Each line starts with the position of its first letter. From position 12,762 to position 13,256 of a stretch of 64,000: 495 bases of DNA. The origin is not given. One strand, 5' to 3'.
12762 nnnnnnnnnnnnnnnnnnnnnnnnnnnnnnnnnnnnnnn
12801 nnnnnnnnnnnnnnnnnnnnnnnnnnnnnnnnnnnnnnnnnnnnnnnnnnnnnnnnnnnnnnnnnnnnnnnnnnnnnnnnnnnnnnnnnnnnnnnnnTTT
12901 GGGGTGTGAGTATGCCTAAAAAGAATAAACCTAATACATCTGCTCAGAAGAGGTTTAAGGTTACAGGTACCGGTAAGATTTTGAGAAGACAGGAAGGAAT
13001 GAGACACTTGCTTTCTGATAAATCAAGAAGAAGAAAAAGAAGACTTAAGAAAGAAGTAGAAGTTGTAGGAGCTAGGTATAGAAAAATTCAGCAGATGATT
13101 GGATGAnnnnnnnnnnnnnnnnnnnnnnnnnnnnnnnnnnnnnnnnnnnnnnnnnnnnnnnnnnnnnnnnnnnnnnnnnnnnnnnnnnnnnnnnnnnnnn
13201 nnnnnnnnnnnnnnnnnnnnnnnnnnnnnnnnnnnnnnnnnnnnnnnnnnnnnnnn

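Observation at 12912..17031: rpmI is translationally coupled to a catalytically dead helicase-C-like protein and then to an orphan ABC permease pair, where rplT is normally expected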

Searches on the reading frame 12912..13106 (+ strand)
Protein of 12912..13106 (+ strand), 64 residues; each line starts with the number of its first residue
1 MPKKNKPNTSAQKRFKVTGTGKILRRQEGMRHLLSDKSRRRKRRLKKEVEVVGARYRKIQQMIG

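Call 3: search_protein_families(library=pfam, proteins=[window:12912-13106:+], max_evalue=1)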
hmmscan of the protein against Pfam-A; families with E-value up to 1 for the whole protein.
window:12912-13106:+ (64 aa): 2 families
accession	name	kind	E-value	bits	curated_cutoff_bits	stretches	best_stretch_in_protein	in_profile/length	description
PF01632.24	Ribosomal_L35p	-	8.6e-18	65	28.9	1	4-62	2-60/61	Ribosomal protein L35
PF19135.5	DUF5818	-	0.079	13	27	1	19-55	8-43/57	Protein of unknown function (DUF5818)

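Call 4: search_protein_families(library=ncbifam, proteins=[window:12912-13106:+], max_evalue=1)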
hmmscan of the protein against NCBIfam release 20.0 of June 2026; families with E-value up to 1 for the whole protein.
window:12912-13106:+ (64 aa): 1 family
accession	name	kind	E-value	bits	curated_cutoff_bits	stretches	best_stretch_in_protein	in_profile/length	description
TIGR00001.1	rpmI_bact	equivalog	1.8e-16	60.2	51.2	1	4-63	2-61/63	50S ribosomal protein L35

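Call 16: list_cluster_members(proteins=[P0001, P0003, window:12912-13106:+])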
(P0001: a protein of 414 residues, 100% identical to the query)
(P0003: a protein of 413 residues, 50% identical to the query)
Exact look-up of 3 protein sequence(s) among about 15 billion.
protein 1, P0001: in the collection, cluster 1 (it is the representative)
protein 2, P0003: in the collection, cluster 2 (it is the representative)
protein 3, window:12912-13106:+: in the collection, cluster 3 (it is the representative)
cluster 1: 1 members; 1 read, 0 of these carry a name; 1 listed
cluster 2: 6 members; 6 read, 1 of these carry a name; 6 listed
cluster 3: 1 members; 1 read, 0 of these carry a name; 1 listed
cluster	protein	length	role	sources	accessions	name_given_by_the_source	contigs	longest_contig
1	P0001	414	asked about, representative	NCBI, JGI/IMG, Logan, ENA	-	-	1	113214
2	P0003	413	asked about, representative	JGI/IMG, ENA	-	-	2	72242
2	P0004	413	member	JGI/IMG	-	hypothetical protein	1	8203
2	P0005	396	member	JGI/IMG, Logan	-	-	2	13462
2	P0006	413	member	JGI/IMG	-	-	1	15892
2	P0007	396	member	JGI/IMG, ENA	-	-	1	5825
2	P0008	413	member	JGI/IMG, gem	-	-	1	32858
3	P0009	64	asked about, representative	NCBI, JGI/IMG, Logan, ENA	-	-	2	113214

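Call 52: find_homologous_proteins(query=window:12912-13106:+, max_evalue=0.00001)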
Query window:12912-13106:+ (64 aa): 65 proteins with E <= 0.00001 among 86 candidates.
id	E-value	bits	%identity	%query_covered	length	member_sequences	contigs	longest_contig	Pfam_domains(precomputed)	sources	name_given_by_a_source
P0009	5.4e-32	125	100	100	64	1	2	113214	PF01632.25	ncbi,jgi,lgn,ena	-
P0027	8.7e-31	122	97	100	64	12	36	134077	PF01632.25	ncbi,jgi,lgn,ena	jgi:large subunit ribosomal protein L35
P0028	6.4e-30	119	95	100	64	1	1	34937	PF01632.25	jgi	-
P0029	3.0e-26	108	86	100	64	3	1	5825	PF01632.25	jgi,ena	-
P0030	9.6e-23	97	76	98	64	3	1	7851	PF01632.25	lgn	-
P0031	5.0e-22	94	75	98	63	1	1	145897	PF01632.25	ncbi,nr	ncbi:MAG: 50S ribosomal protein L35 [Brevinematales bacterium]|nr:50S ribosomal protein L35 [Brevine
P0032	3.1e-21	92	73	98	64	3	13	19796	PF01632.25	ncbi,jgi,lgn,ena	-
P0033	5.0e-21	91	73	98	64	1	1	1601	PF01632.25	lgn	-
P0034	9.0e-21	90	73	98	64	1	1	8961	PF01632.25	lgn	-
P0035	1.3e-20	90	73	98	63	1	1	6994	PF01632.25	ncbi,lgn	ncbi:MAG: 50S ribosomal protein L35 [Brevinematia bacterium]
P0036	1.2e-18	84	67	98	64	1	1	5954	PF01632.25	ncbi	ncbi:MAG: 50S ribosomal protein L35 [Brevinematia bacterium]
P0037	1.7e-18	83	70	98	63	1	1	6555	PF01632.25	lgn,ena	-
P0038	2.2e-18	83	66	100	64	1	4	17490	PF01632.25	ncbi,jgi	ncbi:MAG: 50S ribosomal protein L35 [Brevinematia bacterium]|jgi:large subunit ribosomal protein L35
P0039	2.2e-18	83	67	98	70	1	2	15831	PF01632.25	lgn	-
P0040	6.5e-17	78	67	98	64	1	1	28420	PF01632.25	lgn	-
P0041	1.3e-15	74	60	98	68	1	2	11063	PF01632.25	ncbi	-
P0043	3.4e-11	60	97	55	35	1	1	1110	PF01632.25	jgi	jgi:ribosomal protein L35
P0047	6.1e-9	53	83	38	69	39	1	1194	PF01632.25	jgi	jgi:large subunit ribosomal protein L35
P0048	2.0e-8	52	74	61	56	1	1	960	PF01632.25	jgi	jgi:large subunit ribosomal protein L35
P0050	3.2e-8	51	51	98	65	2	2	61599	PF01632.25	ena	-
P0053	7.2e-8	50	48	98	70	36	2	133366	PF01632.25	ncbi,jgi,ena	ncbi:MAG: 50S ribosomal protein L35 [Luteolibacter sp.]|jgi:large subunit ribosomal protein L35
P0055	7.5e-8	50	48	98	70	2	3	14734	PF01632.25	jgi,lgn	jgi:large subunit ribosomal protein L35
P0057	8.0e-8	50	53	100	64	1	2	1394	PF01632.25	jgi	jgi:large subunit ribosomal protein L35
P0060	1.3e-7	49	50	100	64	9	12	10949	PF01632.25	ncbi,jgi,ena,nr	ncbi:MAG: ribosomal protein [Acidimicrobiales bacterium]|jgi:large subunit ribosomal protein L35|nr:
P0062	2.8e-7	48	48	98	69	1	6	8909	PF01632.25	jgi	jgi:large subunit ribosomal protein L35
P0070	7.4e-7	47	50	78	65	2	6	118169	PF01632.25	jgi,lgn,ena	jgi:large subunit ribosomal protein L35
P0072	8.7e-7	47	47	100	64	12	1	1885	PF01632.25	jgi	jgi:large subunit ribosomal protein L35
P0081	2.5e-6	45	54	80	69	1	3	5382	PF01632.25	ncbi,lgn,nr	ncbi:MAG: 50S ribosomal protein L35 [Verrucomicrobiota bacterium]|nr:50S ribosomal protein L35 [Verr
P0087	5.3e-6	44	52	94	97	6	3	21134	PF01632.25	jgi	jgi:large subunit ribosomal protein L35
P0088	5.6e-6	44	64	66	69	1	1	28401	PF01632.25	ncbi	ncbi:MAG: 50S ribosomal protein L35 [Chthoniobacterales bacterium]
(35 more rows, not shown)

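Call 53: find_encoding_contigs(protein=P0041, flank=6000, max_places=2)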
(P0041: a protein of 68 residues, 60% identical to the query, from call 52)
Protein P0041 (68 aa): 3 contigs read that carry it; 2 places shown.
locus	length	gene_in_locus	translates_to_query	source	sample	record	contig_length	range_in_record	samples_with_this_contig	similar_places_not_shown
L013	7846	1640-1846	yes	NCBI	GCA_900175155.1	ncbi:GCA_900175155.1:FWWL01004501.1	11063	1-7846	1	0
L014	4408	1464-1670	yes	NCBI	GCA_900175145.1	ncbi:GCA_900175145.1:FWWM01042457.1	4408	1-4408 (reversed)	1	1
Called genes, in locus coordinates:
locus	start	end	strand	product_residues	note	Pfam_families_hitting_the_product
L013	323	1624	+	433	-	PF03952:Enolase_N, PF00113:Enolase_C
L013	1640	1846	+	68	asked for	PF01632:Ribosomal_L35p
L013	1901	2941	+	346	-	-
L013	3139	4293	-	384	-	PF13450:NAD_binding_8, PF03275:GLF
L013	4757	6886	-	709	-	PF02415:Chlam_PMP (faint), PF05048:NosD, PF13229:Beta_helix, PF05048:NosD, PF13229:Beta_helix (weak)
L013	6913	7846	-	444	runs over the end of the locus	-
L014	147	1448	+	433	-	PF03952:Enolase_N, PF00113:Enolase_C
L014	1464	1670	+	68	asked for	PF01632:Ribosomal_L35p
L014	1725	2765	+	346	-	-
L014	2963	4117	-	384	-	PF13450:NAD_binding_8, PF03275:GLF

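Call 54: find_encoding_contigs(protein=P0050, flank=6000, max_places=2)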
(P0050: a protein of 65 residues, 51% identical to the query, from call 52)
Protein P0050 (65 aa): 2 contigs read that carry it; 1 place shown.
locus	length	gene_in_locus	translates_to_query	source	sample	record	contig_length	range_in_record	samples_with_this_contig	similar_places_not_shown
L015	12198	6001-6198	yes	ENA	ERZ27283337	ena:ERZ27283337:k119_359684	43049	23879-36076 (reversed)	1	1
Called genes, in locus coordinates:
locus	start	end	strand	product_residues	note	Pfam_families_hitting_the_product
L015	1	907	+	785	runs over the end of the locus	PF02190:LON_substr_bdg, PF00004:AAA, PF07728:AAA_5 (weak), PF22667:Lon_lid, PF05362:Lon_C, PF13541:ChlI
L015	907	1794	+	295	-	PF01656:CbiA, PF10609:ParA, PF13614:AAA_31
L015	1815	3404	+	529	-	PF01584:CheW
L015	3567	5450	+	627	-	PF07973:tRNA_SAD, PF00587:tRNA-synt_2b, PF03129:HGTP_anticodon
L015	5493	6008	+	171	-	PF05198:IF3_N, PF00707:IF3_C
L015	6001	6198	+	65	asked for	PF01632:Ribosomal_L35p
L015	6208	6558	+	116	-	PF00453:Ribosomal_L20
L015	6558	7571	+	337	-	PF02912:Phe_tRNA-synt_N, PF01409:tRNA-synt_2d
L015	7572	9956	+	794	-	PF01588:tRNA_bind, PF03483:B3_4, PF03484:B5, PF17759:tRNA_synthFbeta, PF03147:FDX-ACB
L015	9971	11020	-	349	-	PF21016:RlmN_N, PF04055:Radical_SAM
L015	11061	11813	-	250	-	PF01553:Acyltransferase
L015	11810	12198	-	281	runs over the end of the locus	PF13444:Acetyltransf_5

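Call 55: find_encoding_contigs(protein=P0031, flank=10000, max_places=2)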
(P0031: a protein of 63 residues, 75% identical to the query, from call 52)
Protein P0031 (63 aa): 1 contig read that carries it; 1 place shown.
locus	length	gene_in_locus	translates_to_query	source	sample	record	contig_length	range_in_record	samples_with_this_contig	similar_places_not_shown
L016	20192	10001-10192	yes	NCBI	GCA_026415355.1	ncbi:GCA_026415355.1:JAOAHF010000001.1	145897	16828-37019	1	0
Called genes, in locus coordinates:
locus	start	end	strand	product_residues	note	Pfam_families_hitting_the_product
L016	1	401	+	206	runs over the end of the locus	PF01066:CDP-OH_P_transf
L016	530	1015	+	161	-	PF05130:FlgN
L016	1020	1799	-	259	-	PF02591:Zn_ribbon_9 (weak)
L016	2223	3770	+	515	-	PF03023:MurJ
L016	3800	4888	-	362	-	PF01883:FeS_assembly_P, PF00142:Fer4_NifH (faint), PF01656:CbiA, PF09140:MipZ (weak), PF10609:ParA, PF13614:AAA_31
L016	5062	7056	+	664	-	PF01368:DHH, PF02272:DHHA1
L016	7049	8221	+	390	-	PF07614:DUF1577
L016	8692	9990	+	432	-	PF03952:Enolase_N, PF00113:Enolase_C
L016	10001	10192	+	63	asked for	PF01632:Ribosomal_L35p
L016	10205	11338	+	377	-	-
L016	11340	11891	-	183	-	PF01613:Flavin_Reduct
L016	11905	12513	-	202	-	PF00574:CLP_protease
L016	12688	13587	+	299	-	PF02653:BPD_transp_2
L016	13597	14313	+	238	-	-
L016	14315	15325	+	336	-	PF01008:IF-2B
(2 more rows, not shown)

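Call 59: search_protein_families(library=pfam, proteins=[L013:1901-2941:+], max_evalue=0.01)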
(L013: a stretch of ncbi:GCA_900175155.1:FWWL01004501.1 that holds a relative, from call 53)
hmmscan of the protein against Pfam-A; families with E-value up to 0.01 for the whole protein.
L013:1901-2941:+ (346 aa): 0 families
